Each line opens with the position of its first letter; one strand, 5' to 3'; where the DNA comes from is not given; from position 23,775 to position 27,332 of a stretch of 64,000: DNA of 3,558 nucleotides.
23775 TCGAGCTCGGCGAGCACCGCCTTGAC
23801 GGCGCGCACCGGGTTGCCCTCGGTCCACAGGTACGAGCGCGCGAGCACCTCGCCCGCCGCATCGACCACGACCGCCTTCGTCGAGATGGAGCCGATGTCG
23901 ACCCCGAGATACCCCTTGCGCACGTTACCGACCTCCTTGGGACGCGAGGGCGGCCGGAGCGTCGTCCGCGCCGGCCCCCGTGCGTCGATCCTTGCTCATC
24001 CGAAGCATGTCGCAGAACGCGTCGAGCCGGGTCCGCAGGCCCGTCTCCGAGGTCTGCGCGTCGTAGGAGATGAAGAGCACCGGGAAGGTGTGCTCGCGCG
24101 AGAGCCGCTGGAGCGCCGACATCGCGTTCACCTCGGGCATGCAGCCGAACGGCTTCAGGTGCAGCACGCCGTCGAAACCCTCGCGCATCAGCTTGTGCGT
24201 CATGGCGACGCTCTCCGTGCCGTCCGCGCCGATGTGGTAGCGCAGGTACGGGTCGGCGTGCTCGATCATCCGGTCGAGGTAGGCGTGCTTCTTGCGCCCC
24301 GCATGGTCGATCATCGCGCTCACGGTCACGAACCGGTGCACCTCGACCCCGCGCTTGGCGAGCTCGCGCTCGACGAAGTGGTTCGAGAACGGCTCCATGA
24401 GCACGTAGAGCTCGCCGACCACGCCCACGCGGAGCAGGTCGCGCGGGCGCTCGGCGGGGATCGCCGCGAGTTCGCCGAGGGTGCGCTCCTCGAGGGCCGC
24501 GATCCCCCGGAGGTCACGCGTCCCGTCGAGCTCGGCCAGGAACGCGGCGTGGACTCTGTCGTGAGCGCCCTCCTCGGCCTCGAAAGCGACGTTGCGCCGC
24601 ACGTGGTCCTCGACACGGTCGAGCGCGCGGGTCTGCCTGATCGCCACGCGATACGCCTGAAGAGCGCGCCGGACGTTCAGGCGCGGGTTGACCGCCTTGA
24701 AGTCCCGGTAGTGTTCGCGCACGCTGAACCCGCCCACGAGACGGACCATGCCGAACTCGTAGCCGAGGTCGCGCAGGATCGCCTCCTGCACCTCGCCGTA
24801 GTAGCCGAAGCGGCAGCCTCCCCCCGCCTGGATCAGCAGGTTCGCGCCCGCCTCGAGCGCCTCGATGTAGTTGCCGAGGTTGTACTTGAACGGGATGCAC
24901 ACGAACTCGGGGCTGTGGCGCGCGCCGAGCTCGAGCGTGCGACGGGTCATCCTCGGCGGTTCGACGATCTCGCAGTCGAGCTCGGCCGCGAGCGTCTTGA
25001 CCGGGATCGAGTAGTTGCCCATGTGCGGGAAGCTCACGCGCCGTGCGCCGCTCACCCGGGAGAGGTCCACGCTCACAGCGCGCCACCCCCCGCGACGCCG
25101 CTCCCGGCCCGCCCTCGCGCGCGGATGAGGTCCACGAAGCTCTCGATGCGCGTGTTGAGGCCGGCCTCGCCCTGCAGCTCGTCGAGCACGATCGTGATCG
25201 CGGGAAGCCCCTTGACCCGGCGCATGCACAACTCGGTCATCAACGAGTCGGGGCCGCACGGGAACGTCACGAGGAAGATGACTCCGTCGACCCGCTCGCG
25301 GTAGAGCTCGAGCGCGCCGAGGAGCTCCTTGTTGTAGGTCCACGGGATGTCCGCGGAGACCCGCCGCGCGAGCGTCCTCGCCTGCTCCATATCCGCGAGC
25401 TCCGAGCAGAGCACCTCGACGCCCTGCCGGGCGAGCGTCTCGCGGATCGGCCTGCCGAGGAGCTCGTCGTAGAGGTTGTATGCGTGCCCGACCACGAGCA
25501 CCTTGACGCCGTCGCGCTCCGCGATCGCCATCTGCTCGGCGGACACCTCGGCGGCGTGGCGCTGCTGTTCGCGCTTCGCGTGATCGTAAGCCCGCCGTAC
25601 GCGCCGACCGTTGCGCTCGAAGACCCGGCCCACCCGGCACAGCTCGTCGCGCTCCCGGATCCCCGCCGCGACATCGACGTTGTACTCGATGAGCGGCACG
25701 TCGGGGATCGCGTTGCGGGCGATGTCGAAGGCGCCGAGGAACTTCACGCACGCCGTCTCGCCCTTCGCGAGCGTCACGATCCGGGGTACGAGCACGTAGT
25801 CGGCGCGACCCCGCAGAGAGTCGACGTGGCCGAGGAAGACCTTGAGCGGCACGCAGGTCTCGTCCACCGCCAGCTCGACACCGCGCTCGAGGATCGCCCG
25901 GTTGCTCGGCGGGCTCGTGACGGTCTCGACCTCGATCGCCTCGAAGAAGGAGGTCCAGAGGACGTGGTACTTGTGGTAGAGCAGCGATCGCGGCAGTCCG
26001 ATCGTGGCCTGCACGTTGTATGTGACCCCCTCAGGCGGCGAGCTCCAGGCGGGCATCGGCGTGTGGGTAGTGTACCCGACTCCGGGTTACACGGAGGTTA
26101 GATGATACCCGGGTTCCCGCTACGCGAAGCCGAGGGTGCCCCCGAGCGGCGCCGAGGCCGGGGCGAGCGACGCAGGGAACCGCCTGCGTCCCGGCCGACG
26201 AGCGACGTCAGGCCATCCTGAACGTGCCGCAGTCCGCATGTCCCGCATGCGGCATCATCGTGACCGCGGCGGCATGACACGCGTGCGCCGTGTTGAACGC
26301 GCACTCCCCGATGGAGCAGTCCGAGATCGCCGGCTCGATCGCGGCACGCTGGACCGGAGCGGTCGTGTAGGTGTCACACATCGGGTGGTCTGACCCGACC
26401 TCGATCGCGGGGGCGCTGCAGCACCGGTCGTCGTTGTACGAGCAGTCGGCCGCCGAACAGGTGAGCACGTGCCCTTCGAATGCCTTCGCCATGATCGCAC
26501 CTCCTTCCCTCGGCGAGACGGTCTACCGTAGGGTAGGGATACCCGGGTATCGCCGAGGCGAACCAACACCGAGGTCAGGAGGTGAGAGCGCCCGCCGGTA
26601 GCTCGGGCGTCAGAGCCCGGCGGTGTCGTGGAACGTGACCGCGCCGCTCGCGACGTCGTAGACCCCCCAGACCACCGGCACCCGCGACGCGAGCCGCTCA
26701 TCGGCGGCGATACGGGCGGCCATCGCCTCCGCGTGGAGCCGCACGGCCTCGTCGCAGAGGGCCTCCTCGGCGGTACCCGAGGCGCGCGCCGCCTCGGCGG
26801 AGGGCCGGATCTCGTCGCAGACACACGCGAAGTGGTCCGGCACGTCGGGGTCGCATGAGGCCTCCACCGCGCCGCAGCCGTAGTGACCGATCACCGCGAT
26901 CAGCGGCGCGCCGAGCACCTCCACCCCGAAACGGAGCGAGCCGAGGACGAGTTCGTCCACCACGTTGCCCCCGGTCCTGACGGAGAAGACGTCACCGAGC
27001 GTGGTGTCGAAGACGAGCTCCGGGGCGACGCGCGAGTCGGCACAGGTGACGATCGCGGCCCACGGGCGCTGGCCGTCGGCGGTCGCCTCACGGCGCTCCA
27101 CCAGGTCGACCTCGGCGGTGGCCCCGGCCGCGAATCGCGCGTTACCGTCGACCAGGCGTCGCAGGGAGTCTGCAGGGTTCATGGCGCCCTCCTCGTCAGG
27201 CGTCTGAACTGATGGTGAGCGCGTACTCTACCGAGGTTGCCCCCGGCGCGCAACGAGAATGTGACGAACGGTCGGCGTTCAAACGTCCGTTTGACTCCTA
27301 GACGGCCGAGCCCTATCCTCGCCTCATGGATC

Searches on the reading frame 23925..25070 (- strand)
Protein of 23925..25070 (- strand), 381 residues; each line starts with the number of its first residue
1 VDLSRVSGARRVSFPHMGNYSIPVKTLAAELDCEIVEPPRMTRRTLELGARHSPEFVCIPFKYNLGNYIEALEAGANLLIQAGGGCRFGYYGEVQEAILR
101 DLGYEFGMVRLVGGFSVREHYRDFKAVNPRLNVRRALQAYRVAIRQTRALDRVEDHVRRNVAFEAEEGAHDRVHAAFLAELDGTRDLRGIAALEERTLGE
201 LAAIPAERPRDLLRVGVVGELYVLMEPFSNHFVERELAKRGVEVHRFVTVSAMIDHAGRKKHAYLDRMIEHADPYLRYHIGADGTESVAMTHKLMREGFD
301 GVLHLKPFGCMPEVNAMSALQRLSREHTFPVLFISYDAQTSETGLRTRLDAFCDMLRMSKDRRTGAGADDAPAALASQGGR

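Call 40: search_protein_families(library=pfam, proteins=[window:23925-25070:-], max_evalue=0.001)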
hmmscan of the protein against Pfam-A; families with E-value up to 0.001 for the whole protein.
window:23925-25070:- (381 aa): 2 families
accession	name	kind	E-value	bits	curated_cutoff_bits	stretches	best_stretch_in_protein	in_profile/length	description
PF06050.19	HGD-D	-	1.7e-05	25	28.4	1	283-356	267-342/342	2-hydroxyglutaryl-CoA dehydratase, D-component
PF09989.15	DUF2229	-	2.8e-05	24.3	29.4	0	23-68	16-62/218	CoA enzyme activase uncharacterised domain (DUF2229)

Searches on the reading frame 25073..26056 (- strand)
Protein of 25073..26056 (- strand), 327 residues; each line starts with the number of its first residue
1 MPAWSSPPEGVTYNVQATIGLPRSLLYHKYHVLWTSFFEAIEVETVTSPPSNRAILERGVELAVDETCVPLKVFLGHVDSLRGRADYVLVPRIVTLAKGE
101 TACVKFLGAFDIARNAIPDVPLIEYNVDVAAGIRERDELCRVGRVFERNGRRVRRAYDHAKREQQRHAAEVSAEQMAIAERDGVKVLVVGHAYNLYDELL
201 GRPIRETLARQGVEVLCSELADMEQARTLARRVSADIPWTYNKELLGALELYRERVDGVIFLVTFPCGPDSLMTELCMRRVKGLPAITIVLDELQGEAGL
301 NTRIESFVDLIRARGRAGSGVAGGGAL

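Call 12: search_protein_families(library=ncbifam, proteins=[window:25073-26056:-], max_evalue=0.00001)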
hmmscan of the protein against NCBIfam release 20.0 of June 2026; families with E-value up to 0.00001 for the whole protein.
window:25073-26056:- (327 aa): 0 families

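Call 13: search_protein_families(library=pfam, proteins=[window:25073-26056:-], max_evalue=0.00001)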
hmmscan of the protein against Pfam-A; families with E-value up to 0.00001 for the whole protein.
window:25073-26056:- (327 aa): 1 family
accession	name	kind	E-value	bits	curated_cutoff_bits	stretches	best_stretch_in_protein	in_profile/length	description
PF09989.15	DUF2229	-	2e-41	142.5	29.4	1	18-219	1-216/218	CoA enzyme activase uncharacterised domain (DUF2229)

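Call 63: find_homologous_proteins(query=window:25073-26053:-)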
Query window:25073-26053:- (326 aa): 477 proteins with E <= 0.001 among 8000 candidates; the best 120 are listed.
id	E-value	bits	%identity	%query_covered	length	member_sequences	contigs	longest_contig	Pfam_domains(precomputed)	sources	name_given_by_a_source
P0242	2.1e-213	725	100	100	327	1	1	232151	PF06050.20,PF09989.16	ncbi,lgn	-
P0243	6.4e-165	566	82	93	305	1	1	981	PF09989.16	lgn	-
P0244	7.7e-165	566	83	93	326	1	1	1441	PF09989.16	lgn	-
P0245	2.6e-159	548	78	94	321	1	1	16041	PF09989.16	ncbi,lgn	-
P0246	7.9e-158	543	76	95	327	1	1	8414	PF06050.20,PF09989.16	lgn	-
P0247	1.3e-152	526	73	95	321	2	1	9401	PF09989.16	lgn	-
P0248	1.5e-150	519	74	96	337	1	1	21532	PF09989.16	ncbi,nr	ncbi:MAG: hypothetical protein IBX63_05650 [Coriobacteriia bacterium]|nr:hypothetical protein [Corio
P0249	1.2e-149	516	73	96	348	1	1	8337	PF09989.16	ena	-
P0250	3.9e-147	508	73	96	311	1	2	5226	PF09989.16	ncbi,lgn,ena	-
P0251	9.3e-147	506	73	94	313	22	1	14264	PF06050.20,PF09989.16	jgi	jgi:predicted nucleotide-binding protein (sugar kinase/HSP70/actin superfamily)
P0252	1.4e-146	506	73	95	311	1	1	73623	PF09989.16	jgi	-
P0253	6.1e-145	500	71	94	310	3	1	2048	PF09989.16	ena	-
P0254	6.9e-143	494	71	95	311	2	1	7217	PF09989.16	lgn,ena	-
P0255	1.9e-142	492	71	91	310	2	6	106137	PF09989.16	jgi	-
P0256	6.5e-142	490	70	94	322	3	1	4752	PF09989.16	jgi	jgi:predicted nucleotide-binding protein (sugar kinase/HSP70/actin superfamily)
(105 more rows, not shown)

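Call 64: find_encoding_contigs(protein=P0245, flank=10000, max_places=1)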
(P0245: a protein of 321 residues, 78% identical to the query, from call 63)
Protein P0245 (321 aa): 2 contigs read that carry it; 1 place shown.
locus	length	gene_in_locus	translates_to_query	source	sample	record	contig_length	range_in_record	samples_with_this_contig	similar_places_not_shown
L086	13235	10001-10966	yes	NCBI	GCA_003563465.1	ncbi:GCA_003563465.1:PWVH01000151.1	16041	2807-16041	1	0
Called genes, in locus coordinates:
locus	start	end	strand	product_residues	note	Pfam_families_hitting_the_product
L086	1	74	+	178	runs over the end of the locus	PF01661:Macro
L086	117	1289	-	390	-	PF12698:ABC2_membrane_3, PF01061:ABC2_membrane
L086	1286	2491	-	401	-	PF12679:ABC2_membrane_2, PF12698:ABC2_membrane_3, PF01061:ABC2_membrane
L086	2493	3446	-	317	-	PF00005:ABC_tran, PF13304:AAA_21 (weak)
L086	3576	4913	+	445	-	PF00206:Lyase_1, PF10397:ADSL_C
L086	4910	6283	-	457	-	PF00285:Citrate_synt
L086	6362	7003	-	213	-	PF00561:Abhydrolase_1 (weak), PF12146:Hydrolase_4 (faint)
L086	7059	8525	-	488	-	PF14010:PEPcase_2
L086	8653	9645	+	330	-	-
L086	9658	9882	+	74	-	-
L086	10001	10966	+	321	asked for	PF09989:DUF2229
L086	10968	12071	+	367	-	PF06050:HGD-D (weak)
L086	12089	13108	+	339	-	PF01869:BcrAD_BadFG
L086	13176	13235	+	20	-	?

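Call 65: find_encoding_contigs(protein=P0248, flank=10000, max_places=1)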
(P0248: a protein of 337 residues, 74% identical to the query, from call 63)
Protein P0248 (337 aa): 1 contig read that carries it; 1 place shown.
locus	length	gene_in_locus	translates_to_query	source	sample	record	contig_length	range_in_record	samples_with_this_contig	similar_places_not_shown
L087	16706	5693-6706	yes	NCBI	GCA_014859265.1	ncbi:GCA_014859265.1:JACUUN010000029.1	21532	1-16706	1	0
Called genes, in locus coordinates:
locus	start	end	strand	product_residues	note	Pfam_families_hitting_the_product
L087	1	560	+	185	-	PF01634:HisG, PF08029:HisG_C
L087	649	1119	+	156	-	PF01475:FUR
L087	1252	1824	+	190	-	PF00210:Ferritin, PF02915:Rubrerythrin, PF21349:RUBY_RBDX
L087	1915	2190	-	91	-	PF12838:Fer4_7 (weak), PF14697:Fer4_21 (weak), PF13237:Fer4_10, PF00037:Fer4 (weak), PF12797:Fer4_2 (weak), PF12837:Fer4_6 (weak), PF13459:Fer4_15 (faint), PF13187:Fer4_9, +2 more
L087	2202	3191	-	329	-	PF03599:CdhD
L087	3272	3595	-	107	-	PF01022:HTH_5, PF12840:HTH_20 (weak)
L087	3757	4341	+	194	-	PF00484:Pro_CA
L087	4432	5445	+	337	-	-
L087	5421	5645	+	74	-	-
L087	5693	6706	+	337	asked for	PF09989:DUF2229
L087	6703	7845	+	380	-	PF09989:DUF2229 (faint), PF06050:HGD-D (weak)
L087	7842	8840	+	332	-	PF01869:BcrAD_BadFG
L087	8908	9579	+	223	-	PF00156:Pribosyltran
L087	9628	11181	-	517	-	PF01564:Spermine_synth, PF13649:Methyltransf_25 (weak)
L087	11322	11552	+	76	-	-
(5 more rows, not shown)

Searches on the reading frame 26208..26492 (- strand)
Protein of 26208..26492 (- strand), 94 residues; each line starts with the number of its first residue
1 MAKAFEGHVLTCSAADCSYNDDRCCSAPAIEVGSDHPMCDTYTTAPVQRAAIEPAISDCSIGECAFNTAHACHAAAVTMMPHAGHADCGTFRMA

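Call 12: search_protein_families(library=ncbifam, proteins=[window:26208-26492:-], max_evalue=0.00001)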
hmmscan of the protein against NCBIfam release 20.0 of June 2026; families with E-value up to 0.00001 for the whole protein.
window:26208-26492:- (94 aa): 0 families

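Call 13: search_protein_families(library=pfam, proteins=[window:26208-26492:-], max_evalue=0.00001)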
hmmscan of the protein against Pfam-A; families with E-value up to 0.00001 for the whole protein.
window:26208-26492:- (94 aa): 1 family
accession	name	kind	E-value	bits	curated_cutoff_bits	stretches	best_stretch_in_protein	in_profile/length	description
PF07561.16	DUF1540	-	6e-11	42.7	22.1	1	11-42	2-40/40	Domain of Unknown Function (DUF1540)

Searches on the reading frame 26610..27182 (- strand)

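Call 12: search_protein_families(library=ncbifam, proteins=[window:26610-27182:-], max_evalue=0.00001)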
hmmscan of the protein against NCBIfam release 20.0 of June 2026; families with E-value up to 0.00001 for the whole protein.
window:26610-27182:- (190 aa): 2 families
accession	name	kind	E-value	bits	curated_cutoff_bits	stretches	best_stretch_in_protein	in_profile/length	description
NF011765.0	PRK15219.1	subfamily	9.3e-30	103.9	221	1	1-184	51-243/245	carbonic anhydrase family protein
NF007756.0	PRK10437.1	equivalog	6.1e-09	35.6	251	1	32-111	27-109/220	carbonate dehydratase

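Call 13: search_protein_families(library=pfam, proteins=[window:26610-27182:-], max_evalue=0.00001)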
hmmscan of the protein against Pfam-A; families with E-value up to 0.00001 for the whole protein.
window:26610-27182:- (190 aa): 1 family
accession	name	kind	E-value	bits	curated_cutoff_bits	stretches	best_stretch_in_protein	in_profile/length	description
PF00484.24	Pro_CA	-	5.2e-29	102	25.7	1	43-182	2-156/156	Carbonic anhydrase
